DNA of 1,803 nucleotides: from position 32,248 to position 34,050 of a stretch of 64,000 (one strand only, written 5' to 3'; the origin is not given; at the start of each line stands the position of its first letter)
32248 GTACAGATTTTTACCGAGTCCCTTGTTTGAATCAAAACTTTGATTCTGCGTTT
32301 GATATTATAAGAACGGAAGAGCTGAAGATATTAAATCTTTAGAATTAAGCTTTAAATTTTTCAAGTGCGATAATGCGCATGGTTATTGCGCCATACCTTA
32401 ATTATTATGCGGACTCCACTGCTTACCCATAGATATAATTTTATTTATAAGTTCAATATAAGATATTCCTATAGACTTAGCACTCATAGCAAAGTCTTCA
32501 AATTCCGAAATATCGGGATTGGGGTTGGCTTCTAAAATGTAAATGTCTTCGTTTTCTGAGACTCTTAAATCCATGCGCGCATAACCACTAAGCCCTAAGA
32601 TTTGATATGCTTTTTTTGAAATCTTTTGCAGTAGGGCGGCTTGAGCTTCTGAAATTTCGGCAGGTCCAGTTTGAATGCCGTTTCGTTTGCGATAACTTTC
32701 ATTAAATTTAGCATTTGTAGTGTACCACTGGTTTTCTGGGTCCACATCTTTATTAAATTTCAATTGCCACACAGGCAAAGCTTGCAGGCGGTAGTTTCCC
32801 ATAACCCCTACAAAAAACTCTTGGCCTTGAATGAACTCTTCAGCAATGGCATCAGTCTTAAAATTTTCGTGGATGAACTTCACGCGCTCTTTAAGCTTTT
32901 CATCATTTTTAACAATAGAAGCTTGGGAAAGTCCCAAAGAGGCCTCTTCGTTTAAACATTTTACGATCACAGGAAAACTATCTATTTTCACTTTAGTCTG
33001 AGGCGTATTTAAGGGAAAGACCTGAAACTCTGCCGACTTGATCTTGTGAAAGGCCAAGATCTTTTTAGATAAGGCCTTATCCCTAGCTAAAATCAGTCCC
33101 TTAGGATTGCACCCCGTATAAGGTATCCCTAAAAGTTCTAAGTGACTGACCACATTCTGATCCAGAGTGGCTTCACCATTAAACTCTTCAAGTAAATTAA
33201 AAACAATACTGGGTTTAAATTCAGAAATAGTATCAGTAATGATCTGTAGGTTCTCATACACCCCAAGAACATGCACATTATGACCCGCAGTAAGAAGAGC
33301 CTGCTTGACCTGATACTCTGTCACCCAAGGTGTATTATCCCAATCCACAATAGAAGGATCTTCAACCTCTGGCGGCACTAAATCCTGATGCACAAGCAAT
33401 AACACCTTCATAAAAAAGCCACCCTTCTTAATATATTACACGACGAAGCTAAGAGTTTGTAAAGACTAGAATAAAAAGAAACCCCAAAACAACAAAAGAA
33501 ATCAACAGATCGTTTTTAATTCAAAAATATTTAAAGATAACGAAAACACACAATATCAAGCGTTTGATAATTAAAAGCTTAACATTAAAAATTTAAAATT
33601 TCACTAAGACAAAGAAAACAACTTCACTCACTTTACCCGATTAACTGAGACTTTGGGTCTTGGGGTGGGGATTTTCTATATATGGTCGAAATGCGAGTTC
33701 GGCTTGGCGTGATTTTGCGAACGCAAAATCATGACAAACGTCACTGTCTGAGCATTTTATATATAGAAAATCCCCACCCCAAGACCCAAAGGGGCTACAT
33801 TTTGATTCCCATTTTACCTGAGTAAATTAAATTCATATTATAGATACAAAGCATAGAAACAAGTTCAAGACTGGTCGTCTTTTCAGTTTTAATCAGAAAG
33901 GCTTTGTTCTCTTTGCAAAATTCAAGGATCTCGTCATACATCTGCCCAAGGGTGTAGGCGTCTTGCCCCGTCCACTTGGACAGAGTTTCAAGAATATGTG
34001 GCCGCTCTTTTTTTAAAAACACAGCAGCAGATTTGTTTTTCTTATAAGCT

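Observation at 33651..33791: Copy 2 of the hairpin element in inverted orientation: the core is 92% identical, while the arms have diverged but are fully compensated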

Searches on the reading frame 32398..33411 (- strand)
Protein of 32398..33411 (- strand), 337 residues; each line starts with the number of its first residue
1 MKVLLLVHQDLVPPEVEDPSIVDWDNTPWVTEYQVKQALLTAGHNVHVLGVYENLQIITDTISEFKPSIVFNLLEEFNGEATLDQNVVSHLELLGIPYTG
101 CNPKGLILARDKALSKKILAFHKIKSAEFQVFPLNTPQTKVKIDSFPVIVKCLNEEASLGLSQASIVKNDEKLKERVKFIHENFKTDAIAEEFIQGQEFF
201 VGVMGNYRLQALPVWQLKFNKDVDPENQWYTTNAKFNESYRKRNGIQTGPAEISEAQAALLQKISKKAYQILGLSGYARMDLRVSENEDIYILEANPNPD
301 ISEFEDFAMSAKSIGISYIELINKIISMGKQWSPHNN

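Call 15: search_protein_families(library=pfam, proteins=[window:32398-33411:-])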
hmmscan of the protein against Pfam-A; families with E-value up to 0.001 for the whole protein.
window:32398-33411:- (337 aa): 4 families
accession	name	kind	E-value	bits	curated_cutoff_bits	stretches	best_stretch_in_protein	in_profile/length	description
PF07478.18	Dala_Dala_lig_C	-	2e-29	103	24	1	120-326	11-203/204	D-ala D-ala ligase C-terminus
PF02655.19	ATP-grasp_3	-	2.8e-05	24.7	23.2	1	115-298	2-156/160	ATP-grasp domain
PF13535.11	ATP-grasp_4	-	3.8e-05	23.8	27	0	146-241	3-110/160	ATP-grasp domain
PF08443.16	RimK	-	0.00018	21.6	21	0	109-196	1-84/188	RimK-like ATP-grasp domain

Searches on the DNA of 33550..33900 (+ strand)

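Call 40: search_rna_families(source=window, start=33550, end=33900, threshold=evalue, max_evalue=10, show_alignments=3)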
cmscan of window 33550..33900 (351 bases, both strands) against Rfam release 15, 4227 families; matches with E-value up to 10: 6.
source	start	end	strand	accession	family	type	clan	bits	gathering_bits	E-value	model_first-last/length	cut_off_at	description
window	33662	33780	+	RF02019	mir-1265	Gene; miRNA;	-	21.6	79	0.052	1-82/82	no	mir-1265 microRNA precursor family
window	33648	33749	-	RF00330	snoZ43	Gene; snRNA; snoRNA; CD-box;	-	17.9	43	0.49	1-100/100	no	Small nucleolar RNA Z43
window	33700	33741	+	RF00877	mir-592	Gene; miRNA;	-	17.4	67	0.55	1-88/88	no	mir-592 microRNA precursor family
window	33658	33784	-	RF00486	mir-129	Gene; miRNA;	-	17.1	48.6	0.82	9-67/75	no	mir-129 microRNA precursor family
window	33591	33709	+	RF02161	PART1_3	Gene; lncRNA;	-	10.2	40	7.5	1-131/131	no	Prostate androgen-regulated transcript 1 conserved region 3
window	33550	33604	-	RF00064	HgcG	Gene; snRNA; snoRNA; HACA-box;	-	9.3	77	2.1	1-55/276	3'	HgcG RNA (Pab40)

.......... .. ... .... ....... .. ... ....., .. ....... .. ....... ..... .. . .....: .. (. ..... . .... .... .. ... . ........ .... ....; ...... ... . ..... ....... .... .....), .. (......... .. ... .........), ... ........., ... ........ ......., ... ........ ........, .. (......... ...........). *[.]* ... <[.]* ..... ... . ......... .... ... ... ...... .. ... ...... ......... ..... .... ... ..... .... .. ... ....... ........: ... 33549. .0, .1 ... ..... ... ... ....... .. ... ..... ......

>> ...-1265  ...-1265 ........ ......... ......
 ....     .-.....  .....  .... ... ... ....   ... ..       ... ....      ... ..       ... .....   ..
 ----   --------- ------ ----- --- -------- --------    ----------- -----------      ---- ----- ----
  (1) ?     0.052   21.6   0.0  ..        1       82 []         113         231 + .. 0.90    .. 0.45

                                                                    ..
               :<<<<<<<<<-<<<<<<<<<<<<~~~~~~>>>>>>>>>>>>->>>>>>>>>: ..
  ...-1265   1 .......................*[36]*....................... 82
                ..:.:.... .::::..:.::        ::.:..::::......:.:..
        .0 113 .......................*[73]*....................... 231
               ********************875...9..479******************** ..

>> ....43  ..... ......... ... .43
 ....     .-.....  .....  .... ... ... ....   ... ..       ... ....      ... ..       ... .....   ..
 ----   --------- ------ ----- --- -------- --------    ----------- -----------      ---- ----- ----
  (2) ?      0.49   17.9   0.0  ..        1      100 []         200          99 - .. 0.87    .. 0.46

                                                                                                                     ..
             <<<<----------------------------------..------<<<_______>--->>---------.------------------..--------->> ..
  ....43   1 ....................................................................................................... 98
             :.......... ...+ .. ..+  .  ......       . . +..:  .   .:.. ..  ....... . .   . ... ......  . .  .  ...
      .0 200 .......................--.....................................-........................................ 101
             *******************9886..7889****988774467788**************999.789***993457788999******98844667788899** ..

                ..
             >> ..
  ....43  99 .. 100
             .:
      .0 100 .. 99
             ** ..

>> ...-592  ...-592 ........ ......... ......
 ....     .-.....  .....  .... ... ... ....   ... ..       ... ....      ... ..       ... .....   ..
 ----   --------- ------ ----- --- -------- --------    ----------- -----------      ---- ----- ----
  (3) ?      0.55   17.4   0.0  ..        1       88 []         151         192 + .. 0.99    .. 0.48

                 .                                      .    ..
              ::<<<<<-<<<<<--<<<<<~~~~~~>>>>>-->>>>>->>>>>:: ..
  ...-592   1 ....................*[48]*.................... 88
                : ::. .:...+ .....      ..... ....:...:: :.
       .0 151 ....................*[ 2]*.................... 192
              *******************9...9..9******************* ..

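Call 62: search_dna_similar(query=window:33641-33801:+, collection=phages, mode=distant, max_evalue=10, max_rows=15)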
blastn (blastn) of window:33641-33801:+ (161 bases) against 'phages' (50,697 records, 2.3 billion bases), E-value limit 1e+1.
Records with a match: 6; places in all: 6; records where one place covers at least 80% of the query: 0.
Best place of each record, by identity: 95-99% 5; 90-95% 1.
By first word of the organism name: Caudoviricetes 5; Dichelobacter 1.
By host as written in the record: - 6.
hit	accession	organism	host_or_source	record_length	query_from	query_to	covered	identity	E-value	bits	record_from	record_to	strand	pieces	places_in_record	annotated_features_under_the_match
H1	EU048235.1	Dichelobacter phage DinoHI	-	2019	57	80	15%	91.7%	6e+0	36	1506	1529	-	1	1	intP: integrase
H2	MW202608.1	Caudoviricetes sp.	Manatee Spring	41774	70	91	14%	95.5%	6e+0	37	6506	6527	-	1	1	hypothetical protein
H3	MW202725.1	Caudoviricetes sp.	Manatee Spring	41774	70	91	14%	95.5%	6e+0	37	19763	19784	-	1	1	hypothetical protein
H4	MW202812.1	Caudoviricetes sp.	Manatee Spring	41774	70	91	14%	95.5%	6e+0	37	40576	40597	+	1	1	hypothetical protein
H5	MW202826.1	Caudoviricetes sp.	Manatee Spring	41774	70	91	14%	95.5%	6e+0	37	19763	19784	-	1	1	hypothetical protein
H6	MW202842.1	Caudoviricetes sp.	Manatee Spring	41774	70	91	14%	95.5%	6e+0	37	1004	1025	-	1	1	hypothetical protein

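Call 63: search_dna_similar(query=window:33641-33801:+, collection=plasmids, mode=distant, max_evalue=10, max_rows=15)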
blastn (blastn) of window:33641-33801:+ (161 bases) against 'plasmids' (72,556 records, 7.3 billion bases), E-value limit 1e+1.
Records with a match: 26; places in all: 82; records where one place covers at least 80% of the query: 0.
Best place of each record, by identity: 80-90% 26.
By first word of the organism name: Citrobacter 13; Enterobacter 7; Escherichia 3; Salmonella 2; Buttiauxella 1.
By predicted mobility (MOB-suite, as given by PLSDB): conjugative 16; non-mobilizable 10.
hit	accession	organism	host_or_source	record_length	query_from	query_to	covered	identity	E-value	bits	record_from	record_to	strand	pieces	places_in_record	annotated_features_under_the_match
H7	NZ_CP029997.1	Salmonella enterica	-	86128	62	92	19%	87.9%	2e+0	40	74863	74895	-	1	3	none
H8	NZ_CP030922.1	Escherichia coli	Homo sapiens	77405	62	92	19%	87.9%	2e+0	40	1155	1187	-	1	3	hypothetical protein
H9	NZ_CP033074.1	Buttiauxella sp. 3AFRM03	Cerambycidae sp.,pure isolate,larvae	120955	62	92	19%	87.9%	2e+0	40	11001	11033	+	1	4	none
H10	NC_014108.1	Enterobacter cloacae subsp. cloacae ATCC 13047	-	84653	62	92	19%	87.9%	2e+0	40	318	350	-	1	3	none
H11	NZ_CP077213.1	Enterobacter cloacae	-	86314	62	92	19%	87.9%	2e+0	40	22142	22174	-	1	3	none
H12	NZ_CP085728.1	Citrobacter freundii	Homo sapiens,rectal swab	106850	62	92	19%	87.9%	2e+0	40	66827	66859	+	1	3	none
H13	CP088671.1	Escherichia coli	Homo sapiens,blood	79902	62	92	19%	87.9%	2e+0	40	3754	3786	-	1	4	hypothetical protein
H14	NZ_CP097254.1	Enterobacter bugandensis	-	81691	62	92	19%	87.9%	2e+0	40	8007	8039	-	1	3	none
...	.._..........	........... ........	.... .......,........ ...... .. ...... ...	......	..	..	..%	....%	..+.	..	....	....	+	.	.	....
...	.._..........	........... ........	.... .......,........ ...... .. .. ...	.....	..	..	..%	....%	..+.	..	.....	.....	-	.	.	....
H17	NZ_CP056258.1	Citrobacter freundii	culture,Wastewater influent sample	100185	62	92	19%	87.9%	2e+0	40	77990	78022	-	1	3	none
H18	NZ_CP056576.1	Citrobacter freundii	culture,Wastewater influent sample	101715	62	92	19%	87.9%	2e+0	40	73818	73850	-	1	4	none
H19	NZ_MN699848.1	Citrobacter pasteurii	-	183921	62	92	19%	87.9%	2e+0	40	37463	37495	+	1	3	none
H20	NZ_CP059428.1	Citrobacter freundii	-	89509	62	92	19%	87.9%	2e+0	40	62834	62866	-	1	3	none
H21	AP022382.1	Citrobacter freundii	-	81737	62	92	19%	87.9%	2e+0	40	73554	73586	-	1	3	none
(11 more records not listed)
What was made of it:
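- Tried and rejected: Nothing below E=2 (calls 62, 63).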

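Call 104: build_rna_model(alignment_id=A5)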
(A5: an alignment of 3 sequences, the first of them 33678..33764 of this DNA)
Model R1 built from alignment A5 (3 sequences, 94 columns); structure: RNAalifold consensus.
model positions 83; base pairs 29; branch points 0; effective number of sequences 1.39; information 0.684 bits per position. Calibrated on 0.2 Mb of random sequence (short: E-values are rough).
structure used (alignment columns):
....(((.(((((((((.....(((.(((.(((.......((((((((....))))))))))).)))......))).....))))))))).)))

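Call 105: search_with_rna_model(model_id=R1, sources=[window, L001, L004, L005, L007, L008, L009, L010, L030, L031, L033, L034, L037, L044, L045, L046, L047, L048], max_evalue=10)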
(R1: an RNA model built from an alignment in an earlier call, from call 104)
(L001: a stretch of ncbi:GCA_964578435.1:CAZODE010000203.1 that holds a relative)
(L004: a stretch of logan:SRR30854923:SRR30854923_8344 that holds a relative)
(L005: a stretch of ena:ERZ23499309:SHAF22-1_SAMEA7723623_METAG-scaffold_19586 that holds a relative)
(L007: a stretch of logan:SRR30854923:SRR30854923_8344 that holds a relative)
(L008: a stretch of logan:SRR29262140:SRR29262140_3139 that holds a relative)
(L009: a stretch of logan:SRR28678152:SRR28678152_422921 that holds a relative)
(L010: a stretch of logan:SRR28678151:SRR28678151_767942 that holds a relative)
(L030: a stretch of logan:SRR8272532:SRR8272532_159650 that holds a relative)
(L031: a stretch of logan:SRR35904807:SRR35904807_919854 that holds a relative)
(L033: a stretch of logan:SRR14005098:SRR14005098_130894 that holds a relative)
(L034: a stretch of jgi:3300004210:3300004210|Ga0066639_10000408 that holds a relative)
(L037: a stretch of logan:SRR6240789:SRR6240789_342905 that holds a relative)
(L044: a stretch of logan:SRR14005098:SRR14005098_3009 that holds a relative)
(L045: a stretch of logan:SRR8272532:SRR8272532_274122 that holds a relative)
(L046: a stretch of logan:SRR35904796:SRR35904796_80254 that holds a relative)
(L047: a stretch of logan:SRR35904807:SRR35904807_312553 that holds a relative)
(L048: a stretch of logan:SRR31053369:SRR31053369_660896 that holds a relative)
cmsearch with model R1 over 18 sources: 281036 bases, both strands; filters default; matches with E-value up to 10: 6.
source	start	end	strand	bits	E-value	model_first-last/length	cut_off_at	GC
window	17484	17566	-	103.4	5.4e-28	1-83/83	no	0.48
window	33682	33764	+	100.8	3.5e-27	1-83/83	no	0.42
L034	11359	11442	-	61.7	3.1e-15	1-83/83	no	0.51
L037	8200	8283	-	61.7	3.1e-15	1-83/83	no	0.51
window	17482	17566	+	27.7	7.5e-05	1-83/83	no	0.48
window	33682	33755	-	21.5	0.0057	1-83/83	no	0.47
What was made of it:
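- Model R1 scores 100-103 bits forward and 21-28 bits reverse (call 105).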

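Call 106: search_with_rna_model(model_id=R1, source=window, filters=off, max_evalue=10)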
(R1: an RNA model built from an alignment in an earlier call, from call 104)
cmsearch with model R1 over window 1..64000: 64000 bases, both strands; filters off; matches with E-value up to 10: 15.
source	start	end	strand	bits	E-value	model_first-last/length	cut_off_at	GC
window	17484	17566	-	103.4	1.2e-28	1-83/83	no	0.48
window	33682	33764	+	100.8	8.1e-28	1-83/83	no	0.42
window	17482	17566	+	27.6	1.7e-05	1-83/83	no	0.48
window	33682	33755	-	21.5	0.0013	1-83/83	no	0.47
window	10833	10874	-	13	0.5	1-83/83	no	0.45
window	8340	8371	-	10.9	2.2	1-83/83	no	0.38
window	27346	27369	-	10.9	2.3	1-83/83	no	0.21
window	30003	30049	-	10.8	2.4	1-83/83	no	0.34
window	6044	6101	+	10.6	2.9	1-83/83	no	0.43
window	48920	48994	+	10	4.3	1-83/83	no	0.56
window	42741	42772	+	9.9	4.5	1-83/83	no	0.19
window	16604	16645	-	9.3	7.1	1-83/83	no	0.31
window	8359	8392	+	9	8.6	1-83/83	no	0.35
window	9442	9532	-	8.9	9.4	1-83/83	no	0.37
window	27346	27369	+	8.8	9.5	1-83/83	no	0.21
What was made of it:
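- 33684..33758 (+): Copy 2 core, 75 nt, with the 'forward' (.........) strand on +. Parts: bulge GGTC 33684-33687; helix S1 33688-33694 / 33752-33758; 5' loop strand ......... 33695-33703; apical helix 33704-33719 / 33722-33737; 3' loop strand 33738-33751. Covariance model R1 scores 100.8 bits on + and 21.5 bits on - (calls 105, 106).
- Tried and rejected: It finds only the three known copies in 281 kb and in the window with filters off (calls 104-106).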
